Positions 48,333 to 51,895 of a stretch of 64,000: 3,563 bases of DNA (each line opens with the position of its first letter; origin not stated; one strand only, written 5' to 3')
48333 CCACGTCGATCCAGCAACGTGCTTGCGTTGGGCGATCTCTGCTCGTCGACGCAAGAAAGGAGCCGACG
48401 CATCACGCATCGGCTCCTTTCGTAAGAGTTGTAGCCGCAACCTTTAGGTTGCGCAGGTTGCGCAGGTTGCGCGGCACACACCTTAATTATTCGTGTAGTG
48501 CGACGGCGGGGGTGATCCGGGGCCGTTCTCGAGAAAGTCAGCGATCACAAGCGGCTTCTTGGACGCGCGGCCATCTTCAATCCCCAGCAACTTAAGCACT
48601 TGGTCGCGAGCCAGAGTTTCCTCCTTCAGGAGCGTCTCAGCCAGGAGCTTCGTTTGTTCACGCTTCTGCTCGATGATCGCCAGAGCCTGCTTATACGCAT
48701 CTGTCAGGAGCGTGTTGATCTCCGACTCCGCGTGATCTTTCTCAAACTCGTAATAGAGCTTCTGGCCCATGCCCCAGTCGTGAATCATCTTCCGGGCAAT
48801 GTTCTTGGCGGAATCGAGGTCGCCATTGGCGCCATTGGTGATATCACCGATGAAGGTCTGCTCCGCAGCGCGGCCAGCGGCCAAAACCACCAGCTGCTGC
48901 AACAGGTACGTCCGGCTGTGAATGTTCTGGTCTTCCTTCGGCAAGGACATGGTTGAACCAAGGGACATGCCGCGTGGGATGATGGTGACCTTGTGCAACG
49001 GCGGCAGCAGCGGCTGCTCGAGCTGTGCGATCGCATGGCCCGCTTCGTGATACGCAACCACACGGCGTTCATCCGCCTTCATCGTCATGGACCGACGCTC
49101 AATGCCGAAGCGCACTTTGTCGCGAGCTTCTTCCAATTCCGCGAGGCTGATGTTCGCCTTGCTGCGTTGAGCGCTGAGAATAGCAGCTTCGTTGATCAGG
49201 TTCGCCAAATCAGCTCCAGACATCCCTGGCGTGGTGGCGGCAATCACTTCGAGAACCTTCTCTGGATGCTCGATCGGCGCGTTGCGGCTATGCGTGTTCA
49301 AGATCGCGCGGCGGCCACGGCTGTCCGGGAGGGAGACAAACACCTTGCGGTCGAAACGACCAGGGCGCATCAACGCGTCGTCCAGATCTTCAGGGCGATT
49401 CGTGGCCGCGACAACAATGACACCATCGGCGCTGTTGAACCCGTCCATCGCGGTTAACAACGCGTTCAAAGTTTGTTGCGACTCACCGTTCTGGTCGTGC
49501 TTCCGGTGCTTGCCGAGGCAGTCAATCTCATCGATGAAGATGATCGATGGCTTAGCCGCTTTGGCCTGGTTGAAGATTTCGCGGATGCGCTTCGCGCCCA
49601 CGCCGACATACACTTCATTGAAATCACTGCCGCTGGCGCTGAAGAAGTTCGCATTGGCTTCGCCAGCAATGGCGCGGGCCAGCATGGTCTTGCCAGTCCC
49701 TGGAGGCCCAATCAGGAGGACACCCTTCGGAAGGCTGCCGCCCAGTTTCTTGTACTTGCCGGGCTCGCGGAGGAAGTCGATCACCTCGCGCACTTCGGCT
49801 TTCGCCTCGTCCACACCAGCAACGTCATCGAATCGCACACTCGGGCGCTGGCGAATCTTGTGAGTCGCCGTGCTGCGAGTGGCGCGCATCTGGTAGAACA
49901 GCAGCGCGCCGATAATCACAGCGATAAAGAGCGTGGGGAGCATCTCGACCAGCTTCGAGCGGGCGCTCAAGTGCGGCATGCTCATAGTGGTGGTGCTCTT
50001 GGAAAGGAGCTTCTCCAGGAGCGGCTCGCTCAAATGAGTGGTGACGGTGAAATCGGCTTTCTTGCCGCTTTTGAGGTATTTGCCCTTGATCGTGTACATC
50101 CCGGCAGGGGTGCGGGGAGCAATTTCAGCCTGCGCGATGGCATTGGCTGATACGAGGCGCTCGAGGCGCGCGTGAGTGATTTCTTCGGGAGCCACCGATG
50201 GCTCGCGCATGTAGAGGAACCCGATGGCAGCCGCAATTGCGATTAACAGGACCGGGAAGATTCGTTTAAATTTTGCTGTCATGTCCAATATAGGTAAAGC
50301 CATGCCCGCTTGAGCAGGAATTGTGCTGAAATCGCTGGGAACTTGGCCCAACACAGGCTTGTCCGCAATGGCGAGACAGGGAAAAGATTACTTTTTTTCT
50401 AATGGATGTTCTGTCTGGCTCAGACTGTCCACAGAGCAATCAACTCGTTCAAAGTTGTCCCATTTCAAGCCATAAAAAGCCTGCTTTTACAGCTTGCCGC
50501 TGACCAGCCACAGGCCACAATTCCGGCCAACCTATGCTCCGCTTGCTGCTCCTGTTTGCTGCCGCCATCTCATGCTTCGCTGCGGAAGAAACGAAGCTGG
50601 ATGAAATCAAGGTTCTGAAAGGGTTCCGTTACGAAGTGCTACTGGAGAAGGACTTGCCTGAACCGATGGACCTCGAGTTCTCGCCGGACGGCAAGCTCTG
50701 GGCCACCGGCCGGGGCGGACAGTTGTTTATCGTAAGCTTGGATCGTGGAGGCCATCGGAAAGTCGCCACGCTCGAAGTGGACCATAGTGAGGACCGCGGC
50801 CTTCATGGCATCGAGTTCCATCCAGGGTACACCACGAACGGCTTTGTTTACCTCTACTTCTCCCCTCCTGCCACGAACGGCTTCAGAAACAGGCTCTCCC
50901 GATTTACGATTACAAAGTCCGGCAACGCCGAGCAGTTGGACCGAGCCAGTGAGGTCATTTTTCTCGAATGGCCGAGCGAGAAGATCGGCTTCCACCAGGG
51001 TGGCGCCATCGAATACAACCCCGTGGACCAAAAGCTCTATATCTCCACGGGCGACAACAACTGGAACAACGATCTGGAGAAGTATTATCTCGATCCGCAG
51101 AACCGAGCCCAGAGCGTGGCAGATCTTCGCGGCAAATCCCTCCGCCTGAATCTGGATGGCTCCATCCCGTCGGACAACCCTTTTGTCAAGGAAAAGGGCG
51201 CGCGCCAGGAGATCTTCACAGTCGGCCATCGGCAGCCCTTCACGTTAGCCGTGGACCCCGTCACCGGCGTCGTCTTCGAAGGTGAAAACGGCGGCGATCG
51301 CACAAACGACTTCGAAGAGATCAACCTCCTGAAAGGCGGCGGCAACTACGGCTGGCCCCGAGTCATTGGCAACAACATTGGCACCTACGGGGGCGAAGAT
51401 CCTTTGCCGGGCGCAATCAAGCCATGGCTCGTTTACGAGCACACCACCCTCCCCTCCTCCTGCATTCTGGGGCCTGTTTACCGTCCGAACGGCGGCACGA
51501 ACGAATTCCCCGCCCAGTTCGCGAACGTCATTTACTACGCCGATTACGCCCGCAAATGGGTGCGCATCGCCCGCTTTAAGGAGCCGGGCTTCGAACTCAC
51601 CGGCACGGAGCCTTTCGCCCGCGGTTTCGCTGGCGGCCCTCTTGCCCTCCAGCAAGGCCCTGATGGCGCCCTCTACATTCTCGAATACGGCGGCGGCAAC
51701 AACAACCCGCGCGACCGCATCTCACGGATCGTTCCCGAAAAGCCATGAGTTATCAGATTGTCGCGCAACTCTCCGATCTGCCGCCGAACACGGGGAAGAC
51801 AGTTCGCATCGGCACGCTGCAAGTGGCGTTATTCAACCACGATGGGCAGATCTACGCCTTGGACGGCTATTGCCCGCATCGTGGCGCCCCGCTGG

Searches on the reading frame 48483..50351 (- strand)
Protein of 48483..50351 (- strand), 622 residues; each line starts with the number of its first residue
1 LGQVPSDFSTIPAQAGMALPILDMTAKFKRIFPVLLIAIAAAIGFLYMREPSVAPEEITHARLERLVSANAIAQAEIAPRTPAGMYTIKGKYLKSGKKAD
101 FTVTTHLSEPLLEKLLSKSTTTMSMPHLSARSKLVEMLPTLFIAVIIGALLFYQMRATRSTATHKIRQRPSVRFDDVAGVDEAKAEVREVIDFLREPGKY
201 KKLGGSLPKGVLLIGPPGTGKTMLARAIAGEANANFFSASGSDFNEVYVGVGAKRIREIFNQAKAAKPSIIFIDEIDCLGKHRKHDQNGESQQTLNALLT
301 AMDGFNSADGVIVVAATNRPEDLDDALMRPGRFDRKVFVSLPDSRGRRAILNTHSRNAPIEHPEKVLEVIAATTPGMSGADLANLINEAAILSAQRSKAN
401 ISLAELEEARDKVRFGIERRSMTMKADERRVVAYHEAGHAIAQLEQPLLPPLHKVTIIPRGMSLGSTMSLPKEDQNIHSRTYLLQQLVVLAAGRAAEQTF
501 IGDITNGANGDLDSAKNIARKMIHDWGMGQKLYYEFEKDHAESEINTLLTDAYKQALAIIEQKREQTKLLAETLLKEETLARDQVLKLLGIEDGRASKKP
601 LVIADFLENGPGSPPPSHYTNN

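Call 92: list_cluster_members(proteins=[P0001, P0391, window:48483-50351:-])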
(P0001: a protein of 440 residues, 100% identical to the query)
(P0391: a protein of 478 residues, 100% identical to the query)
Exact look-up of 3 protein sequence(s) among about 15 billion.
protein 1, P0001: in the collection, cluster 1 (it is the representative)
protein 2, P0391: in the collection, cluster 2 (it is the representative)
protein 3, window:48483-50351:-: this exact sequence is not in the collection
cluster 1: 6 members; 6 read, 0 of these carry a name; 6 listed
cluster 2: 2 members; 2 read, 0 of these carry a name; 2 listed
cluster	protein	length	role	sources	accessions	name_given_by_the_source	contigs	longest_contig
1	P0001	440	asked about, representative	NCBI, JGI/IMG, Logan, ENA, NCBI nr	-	-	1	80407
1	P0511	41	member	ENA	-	-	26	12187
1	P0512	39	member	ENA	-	-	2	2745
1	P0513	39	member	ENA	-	-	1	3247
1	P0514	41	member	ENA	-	-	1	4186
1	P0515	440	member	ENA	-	-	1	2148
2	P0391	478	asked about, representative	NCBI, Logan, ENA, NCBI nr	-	-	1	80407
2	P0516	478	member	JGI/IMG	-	-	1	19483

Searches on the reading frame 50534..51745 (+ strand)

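Call 70: search_protein_families(library=pfam, proteins=[window:50534-51745:+], max_evalue=0.001)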
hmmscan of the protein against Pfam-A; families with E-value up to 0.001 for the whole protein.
window:50534-51745:+ (404 aa): 1 family
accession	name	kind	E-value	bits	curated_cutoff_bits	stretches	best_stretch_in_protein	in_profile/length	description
PF07995.17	GSDH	-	5.1e-53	180.9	25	1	42-384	2-323/332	Glucose / Sorbosone dehydrogenase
